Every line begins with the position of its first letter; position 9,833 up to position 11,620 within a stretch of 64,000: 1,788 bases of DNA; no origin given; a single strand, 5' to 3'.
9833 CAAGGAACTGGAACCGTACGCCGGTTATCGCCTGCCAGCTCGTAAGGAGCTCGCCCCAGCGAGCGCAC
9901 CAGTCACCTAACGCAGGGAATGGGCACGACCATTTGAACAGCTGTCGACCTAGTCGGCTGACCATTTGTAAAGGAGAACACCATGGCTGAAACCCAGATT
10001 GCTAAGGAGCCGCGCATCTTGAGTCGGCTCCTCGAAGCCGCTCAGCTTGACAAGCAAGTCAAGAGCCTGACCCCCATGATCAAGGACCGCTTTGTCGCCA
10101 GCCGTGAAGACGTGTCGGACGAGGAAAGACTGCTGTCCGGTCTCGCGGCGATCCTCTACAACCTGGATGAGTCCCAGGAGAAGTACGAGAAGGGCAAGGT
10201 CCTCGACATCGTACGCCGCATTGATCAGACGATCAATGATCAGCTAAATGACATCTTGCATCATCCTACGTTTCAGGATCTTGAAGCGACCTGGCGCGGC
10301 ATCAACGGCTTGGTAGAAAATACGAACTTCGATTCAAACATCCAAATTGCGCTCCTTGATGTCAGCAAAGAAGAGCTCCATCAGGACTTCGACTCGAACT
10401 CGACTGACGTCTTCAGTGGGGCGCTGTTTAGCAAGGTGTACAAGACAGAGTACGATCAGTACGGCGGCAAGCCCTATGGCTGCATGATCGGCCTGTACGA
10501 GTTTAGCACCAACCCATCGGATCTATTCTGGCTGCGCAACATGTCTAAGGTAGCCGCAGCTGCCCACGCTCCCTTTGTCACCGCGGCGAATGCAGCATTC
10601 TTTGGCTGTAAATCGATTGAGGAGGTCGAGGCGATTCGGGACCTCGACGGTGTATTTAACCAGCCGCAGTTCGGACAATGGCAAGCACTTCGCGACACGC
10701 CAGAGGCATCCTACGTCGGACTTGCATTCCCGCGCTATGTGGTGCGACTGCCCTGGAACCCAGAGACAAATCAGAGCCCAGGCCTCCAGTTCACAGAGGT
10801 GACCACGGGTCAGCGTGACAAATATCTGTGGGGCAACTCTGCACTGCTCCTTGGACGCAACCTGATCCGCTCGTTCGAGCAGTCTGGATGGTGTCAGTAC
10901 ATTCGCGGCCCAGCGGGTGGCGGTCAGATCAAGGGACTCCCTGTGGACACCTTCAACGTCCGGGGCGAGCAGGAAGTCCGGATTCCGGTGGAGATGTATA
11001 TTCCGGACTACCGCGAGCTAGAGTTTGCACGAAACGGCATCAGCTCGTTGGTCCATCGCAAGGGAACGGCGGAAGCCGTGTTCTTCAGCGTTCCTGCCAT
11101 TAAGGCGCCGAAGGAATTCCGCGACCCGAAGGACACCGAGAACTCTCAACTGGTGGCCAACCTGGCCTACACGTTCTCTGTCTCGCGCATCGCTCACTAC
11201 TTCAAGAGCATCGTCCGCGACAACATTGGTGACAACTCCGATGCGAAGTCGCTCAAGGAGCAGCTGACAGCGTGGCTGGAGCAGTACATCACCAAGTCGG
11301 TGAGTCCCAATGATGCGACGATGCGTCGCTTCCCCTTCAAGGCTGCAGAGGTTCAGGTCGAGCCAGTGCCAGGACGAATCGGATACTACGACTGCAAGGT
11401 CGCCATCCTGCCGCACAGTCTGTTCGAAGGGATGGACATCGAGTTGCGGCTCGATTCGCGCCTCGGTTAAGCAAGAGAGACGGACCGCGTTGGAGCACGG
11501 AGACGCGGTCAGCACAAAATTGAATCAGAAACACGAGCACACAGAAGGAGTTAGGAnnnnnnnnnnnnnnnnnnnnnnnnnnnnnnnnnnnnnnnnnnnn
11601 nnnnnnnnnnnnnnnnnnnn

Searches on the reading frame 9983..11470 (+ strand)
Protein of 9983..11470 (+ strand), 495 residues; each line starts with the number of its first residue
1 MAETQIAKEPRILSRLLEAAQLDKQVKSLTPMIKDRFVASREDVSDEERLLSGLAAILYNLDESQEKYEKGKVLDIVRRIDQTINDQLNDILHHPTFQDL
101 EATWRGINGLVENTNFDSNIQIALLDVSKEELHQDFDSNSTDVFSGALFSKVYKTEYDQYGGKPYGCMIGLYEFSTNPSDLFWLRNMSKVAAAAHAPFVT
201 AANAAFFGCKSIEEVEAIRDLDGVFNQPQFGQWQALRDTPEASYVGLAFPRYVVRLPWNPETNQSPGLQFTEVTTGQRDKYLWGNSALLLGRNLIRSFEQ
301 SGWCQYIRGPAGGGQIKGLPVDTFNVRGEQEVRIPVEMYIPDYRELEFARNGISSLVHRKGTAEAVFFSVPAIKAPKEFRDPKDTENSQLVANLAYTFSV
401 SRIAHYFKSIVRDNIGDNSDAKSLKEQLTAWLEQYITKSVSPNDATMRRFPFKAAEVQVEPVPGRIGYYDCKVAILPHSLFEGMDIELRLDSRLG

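Call 8: search_protein_families(library=pfam, proteins=[window:9983-11467:+])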
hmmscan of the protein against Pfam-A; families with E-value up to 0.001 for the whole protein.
window:9983-11467:+ (495 aa): 2 families
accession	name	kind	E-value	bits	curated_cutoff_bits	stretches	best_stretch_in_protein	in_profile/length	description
PF05943.17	VipB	-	2.5e-108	362.1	27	1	76-373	3-300/301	EvpB/VC_A0108, tail sheath N-terminal domain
PF18945.5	VipB_2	-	2.9e-33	114.9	27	1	384-494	2-112/112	EvpB/VC_A0108, tail sheath gpW/gp25-like domain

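Call 15: find_encoding_contigs(protein=window:9983-11470:+, flank=10000, max_places=10)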
Protein window:9983-11470:+ (495 aa): 1 contig read that carries it; 1 place shown.
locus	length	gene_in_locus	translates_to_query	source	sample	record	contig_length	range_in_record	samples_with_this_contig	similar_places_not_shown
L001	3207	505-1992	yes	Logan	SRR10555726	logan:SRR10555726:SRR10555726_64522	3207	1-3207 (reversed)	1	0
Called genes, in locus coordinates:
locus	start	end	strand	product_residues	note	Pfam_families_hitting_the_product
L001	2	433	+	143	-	?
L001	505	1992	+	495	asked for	PF05943:VipB, PF18945:VipB_2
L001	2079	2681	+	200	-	-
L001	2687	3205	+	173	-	?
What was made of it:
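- Tried and rejected: An exact look-up of the window's TssC found only a 3.2-kb Logan contig (call 15).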

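Call 18: find_homologous_proteins(query=window:9983-11467:+, max_evalue=1e-30)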
Query window:9983-11467:+ (495 aa): 2209 proteins with E <= 1e-30 among 8000 candidates; the best 120 are listed.
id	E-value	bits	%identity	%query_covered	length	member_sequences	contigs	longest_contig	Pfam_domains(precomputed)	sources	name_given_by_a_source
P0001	0.0e+0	1079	95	100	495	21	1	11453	PF18945.6,PF05943.18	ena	-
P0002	2.0e-286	968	85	100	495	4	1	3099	PF18945.6,PF05943.18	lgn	-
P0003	1.9e-280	949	82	100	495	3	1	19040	PF18945.6,PF05943.18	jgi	-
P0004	1.8e-273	926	80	100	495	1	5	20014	PF18945.6,PF05943.18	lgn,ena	-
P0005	4.0e-250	849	73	100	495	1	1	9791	PF18945.6,PF05943.18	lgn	-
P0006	1.4e-248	844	72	100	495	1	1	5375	PF18945.6,PF05943.18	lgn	-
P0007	9.9e-242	821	71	100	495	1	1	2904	PF18945.6,PF05943.18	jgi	-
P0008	5.2e-240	815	69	100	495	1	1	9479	PF18945.6,PF05943.18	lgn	-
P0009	6.6e-240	815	70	100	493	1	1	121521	PF18945.6,PF05943.18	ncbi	ncbi:MAG: type VI secretion system contractile sheath large subunit [Polyangia bacterium]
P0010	4.9e-239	812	70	100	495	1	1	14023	PF18945.6,PF05943.18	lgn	-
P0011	1.2e-233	794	68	100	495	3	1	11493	PF18945.6,PF05943.18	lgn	-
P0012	2.4e-233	793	69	100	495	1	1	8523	PF18945.6,PF05943.18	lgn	-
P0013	5.7e-232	789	69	100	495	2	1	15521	PF18945.6,PF05943.18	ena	-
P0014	1.0e-231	788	69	100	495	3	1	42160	PF18945.6,PF05943.18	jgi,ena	-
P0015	1.3e-229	781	67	100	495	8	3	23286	PF18945.6,PF05943.18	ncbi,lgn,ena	-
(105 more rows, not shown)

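Call 20: find_encoding_contigs(protein=P0001, flank=10000, max_places=3)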
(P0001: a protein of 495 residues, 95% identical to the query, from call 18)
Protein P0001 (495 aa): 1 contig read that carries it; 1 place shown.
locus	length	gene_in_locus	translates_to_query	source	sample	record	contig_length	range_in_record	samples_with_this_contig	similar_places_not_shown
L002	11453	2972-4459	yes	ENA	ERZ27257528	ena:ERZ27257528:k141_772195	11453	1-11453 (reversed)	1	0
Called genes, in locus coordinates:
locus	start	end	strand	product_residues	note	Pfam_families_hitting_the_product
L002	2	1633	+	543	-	?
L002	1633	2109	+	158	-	PF22361:IglE_N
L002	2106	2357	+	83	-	-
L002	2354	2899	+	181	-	PF05591:T6SS_VipA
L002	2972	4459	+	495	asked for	PF05943:VipB, PF18945:VipB_2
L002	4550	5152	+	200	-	-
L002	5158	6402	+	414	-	PF05936:T6SS_VasE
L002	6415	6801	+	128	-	PF04965:GPW_gp25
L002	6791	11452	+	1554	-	?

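Call 21: find_encoding_contigs(protein=P0003, flank=10000, max_places=3)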
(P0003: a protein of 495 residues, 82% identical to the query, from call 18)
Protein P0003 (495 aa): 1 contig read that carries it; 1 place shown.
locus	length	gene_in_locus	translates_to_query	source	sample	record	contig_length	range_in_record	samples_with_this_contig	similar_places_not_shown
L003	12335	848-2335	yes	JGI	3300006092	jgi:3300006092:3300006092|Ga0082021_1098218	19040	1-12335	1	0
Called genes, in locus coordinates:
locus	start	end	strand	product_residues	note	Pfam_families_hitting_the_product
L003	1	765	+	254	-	?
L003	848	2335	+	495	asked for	PF05943:VipB, PF18945:VipB_2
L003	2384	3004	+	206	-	-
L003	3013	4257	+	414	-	PF05936:T6SS_VasE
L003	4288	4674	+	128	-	PF04965:GPW_gp25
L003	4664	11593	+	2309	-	-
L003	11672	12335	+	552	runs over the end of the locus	PF05947:T6SS_TssF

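Call 22: find_encoding_contigs(protein=P0004, flank=10000, max_places=3)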
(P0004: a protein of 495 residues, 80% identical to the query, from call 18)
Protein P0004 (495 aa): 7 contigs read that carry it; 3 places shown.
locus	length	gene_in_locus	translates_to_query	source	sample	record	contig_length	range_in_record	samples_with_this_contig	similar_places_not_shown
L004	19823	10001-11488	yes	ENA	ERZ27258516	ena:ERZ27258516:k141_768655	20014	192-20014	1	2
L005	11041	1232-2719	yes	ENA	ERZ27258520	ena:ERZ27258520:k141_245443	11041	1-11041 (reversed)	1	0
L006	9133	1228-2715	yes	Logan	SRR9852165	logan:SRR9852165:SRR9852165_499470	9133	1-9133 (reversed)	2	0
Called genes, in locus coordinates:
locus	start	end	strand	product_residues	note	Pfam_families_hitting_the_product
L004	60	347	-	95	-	-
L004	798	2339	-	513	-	PF00158:Sigma54_activat, PF14532:Sigma54_activ_2, PF00004:AAA (weak), PF07728:AAA_5 (weak)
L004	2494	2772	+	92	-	-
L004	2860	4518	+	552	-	PF00069:Pkinase, PF01636:APH (faint), PF07714:PK_Tyr_Ser-Thr, PF17667:Pkinase_fungal (weak)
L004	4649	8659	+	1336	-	PF14331:IcmF-related_N (weak)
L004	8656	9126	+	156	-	PF22361:IglE_N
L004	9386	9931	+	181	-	PF05591:T6SS_VipA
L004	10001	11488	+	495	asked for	PF05943:VipB, PF18945:VipB_2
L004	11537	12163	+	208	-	-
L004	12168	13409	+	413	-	PF05936:T6SS_VasE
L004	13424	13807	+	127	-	PF04965:GPW_gp25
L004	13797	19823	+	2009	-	?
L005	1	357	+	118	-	?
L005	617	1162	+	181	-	PF05591:T6SS_VipA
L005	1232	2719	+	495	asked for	PF05943:VipB, PF18945:VipB_2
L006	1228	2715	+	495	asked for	PF05943:VipB, PF18945:VipB_2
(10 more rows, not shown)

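Call 28: find_related_loci(query=L004:801-2339:-, collection=genome_contigs, flank=10000)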
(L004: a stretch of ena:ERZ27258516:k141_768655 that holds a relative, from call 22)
Query L004:801-2339:- (513 aa) in genome_contigs; peptide patterns used: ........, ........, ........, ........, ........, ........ (x = any residue, [..] = any of these).
64 stretches matched a pattern; 14 encode a relative of the query (tblastn E <= 1e-3); 14 distinct loci.
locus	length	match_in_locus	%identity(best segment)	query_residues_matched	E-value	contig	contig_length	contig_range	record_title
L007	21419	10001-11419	56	10-492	5e-173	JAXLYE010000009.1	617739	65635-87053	MAG: Polyangia bacterium isolate STL-MYX5 C1.81.fa-9, whole genome shotgun sequence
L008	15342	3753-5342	50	10-499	5e-161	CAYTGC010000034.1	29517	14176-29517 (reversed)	MAG TPA_asm: uncultured Myxococcales bacterium isolate SRP189682_co2_104 genome assembly, contig: NODE_1992_length_29517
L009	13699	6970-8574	53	2-501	5e-161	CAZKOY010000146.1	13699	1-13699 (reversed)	MAG TPA_asm: uncultured Myxococcales bacterium isolate SRP189682_co2_316 genome assembly, contig: NODE_7622_length_13699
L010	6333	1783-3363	53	1-495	3e-161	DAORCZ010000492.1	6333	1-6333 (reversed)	MAG TPA_asm: Pseudomonadota bacterium isolate AMR_MDS_0893 NODE_8855_length_6333_cov_4.984549, whole genome shotgun sequ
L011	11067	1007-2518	54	2-498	8e-157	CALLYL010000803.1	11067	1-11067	MAG TPA_asm: uncultured Myxococcales bacterium isolate SRR5676476_bin.50_CONCOCT_v1.1_MAG genome assembly, contig: ERZ72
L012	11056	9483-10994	55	2-496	7e-156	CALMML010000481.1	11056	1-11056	MAG TPA_asm: uncultured Myxococcales bacterium isolate SRR5676451_bin.61_CONCOCT_v1.1_MAG genome assembly, contig: ERZ72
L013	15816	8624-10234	52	2-497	4e-150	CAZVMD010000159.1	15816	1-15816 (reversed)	MAG TPA_asm: uncultured Myxococcales bacterium isolate SRP189682_co2_147 genome assembly, contig: NODE_6024_length_15816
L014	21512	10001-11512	56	2-496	6e-163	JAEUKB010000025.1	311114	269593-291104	MAG: Myxococcales bacterium isolate new MAG-84 k141_1559353, whole genome shotgun sequence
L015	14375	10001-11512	54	2-498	2e-159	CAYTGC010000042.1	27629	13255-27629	MAG TPA_asm: uncultured Myxococcales bacterium isolate SRP189682_co2_104 genome assembly, contig: NODE_2259_length_27629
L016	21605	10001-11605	52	2-501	1e-159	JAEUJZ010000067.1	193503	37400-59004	MAG: Myxococcales bacterium isolate new MAG-82 k141_1267852, whole genome shotgun sequence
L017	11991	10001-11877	57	8-498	2e-174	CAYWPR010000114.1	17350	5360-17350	MAG TPA_asm: uncultured Myxococcales bacterium isolate SRP189682_co2_70 genome assembly, contig: NODE_5143_length_17350_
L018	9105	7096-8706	52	2-497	2e-154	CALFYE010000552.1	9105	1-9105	MAG TPA_asm: uncultured Myxococcales bacterium isolate SRR6231182_bin.43_CONCOCT_v1.1_MAG genome assembly, contig: ERZ65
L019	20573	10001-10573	35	188-372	2e-24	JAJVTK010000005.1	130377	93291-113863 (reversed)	MAG: Segatella copri isolate A2_bin.1.fa NODE_5_length_130377_cov_92.948474, whole genome shotgun sequence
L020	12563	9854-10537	31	190-419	1e-21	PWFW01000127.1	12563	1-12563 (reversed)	MAG: Halanaerobiaceae bacterium isolate T1Sed10_23 T1-Sed10-C5264, whole genome shotgun sequence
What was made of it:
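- On sigma-54 (RpoN) dependent promoter: The source genome was not found in the collections (calls 15, 28).
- Tried and rejected: The genome_contigs scan with the L004 activator returned only relatives at 50-57% identity (call 28).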

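Call 29: search_protein_families(library=pfam, proteins=[L004:801-2339:-], max_evalue=0.01)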
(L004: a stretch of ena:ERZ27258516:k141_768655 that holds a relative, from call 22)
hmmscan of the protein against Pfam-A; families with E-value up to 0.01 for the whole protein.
L004:801-2339:- (513 aa): 8 families
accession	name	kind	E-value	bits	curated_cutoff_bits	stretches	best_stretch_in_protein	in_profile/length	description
PF00158.32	Sigma54_activat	-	5.1e-36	124.3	20.2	1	188-337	1-148/168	Sigma-54 interaction domain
PF14532.12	Sigma54_activ_2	-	5.6e-12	46.5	25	1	189-306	1-95/138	Sigma-54 interaction domain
PF07728.20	AAA_5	-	7.3e-08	33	22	1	211-344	1-139/139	AAA domain (dynein-related subfamily)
PF00004.35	AAA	-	3.4e-06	28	21.2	1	212-351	1-130/131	ATPase family associated with various cellular activities (AAA)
PF01078.27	Mg_chelatase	-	6.2e-05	22.9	20.3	1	203-236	16-49/207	Magnesium chelatase, subunit ChlI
PF25601.1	AAA_lid_14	-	0.00018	21.7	27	1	355-426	2-65/87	AAA+ ATPase lid domain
PF02954.25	HTH_8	-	0.00019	21.5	22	1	460-488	9-37/42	Bacterial regulatory protein, Fis family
PF12775.13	AAA_7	-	0.0003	20.8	25.8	0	204-229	28-53/181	P-loop containing dynein motor region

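Call 40: search_solved_structures(query=L004:801-2339:-, max_evalue=0.00001, show_alignments=2)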
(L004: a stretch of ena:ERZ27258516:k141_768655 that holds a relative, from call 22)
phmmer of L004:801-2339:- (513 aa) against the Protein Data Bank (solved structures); distinct sequences matched with E-value up to 0.00001: 35.
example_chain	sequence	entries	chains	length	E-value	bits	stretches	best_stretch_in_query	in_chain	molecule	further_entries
1ojl_A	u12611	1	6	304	1.5e-31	112.8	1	188-486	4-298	TRANSCRIPTIONAL REGULATORY PROTEIN ZRAR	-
9qq6_C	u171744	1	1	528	1.7e-29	106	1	187-455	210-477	Nif-specific regulatory protein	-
26jl_A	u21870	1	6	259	3.7e-27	98.3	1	187-373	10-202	Flagellar regulatory protein A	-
1ny6_A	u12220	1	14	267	4.6e-27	98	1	185-372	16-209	transcriptional regulator (NtrC family)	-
4ly6_A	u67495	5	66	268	4.6e-27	98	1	185-372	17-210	Transcriptional regulator (NtrC family)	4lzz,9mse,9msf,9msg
6jdi_A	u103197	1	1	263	8.1e-27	97.2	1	187-371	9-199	Nitrogen assimilation regulatory protein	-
1ny5_A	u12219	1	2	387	1.3e-26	96.5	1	185-371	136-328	transcriptional regulator (NtrC family)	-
3m0e_A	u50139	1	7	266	3.1e-26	95.2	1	185-372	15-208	Transcriptional regulator (NtrC family)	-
5m7n_A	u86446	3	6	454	3.4e-26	95.1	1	183-494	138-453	Nitrogen assimilation regulatory protein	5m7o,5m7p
7ejw_C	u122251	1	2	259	3.4e-26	95.1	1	187-371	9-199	Transcriptional regulator FleQ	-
5exp_A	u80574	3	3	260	3.5e-26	95.1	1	187-371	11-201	Transcriptional regulator FleQ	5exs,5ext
6j7e_A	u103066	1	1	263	3.6e-26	95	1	187-371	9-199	Nitrogen assimilation regulatory protein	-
4l4u_A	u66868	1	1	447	6.3e-26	94.2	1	185-371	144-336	Transcriptional regulator (NtrC family)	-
6jdl_A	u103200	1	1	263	7.3e-26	94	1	187-371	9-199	Nitrogen assimilation regulatory protein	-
5exx_A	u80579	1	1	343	7.4e-26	94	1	187-371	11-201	Transcriptional regulator FleQ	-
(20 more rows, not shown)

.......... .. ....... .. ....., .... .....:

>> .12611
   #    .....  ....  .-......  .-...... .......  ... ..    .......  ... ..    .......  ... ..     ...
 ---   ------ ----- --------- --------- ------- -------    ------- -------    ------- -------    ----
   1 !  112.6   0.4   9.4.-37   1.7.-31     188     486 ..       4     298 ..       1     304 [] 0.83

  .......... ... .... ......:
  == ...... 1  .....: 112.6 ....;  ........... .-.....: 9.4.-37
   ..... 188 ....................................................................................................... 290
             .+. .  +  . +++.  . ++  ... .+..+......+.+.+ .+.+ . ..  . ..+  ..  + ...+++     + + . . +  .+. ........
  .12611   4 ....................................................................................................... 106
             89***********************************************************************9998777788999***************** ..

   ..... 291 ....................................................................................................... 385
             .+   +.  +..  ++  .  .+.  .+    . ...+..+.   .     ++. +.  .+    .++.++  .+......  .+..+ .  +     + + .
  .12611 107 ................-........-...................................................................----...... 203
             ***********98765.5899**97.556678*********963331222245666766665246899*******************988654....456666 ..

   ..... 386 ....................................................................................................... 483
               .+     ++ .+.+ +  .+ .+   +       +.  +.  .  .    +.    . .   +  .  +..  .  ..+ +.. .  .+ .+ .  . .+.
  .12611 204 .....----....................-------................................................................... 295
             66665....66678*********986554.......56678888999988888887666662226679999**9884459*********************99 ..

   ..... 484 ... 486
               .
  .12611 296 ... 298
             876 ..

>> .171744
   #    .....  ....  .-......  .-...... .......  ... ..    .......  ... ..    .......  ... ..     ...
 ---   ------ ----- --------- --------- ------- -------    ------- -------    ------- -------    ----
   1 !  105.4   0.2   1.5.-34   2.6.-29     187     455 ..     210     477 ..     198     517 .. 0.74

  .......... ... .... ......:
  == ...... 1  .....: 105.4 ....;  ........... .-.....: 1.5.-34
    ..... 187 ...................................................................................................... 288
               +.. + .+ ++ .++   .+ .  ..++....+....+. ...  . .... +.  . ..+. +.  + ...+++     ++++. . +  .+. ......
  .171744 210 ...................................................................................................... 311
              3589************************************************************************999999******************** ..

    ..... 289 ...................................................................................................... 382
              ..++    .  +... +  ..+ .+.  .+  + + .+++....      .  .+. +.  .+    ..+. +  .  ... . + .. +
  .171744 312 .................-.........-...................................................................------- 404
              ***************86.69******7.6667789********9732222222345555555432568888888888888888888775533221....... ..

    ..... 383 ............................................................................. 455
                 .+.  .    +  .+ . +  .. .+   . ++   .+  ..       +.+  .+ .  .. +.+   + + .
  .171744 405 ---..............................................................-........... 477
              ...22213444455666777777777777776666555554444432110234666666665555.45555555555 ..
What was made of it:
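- The alignment to ZraR is ungapped (call 40).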
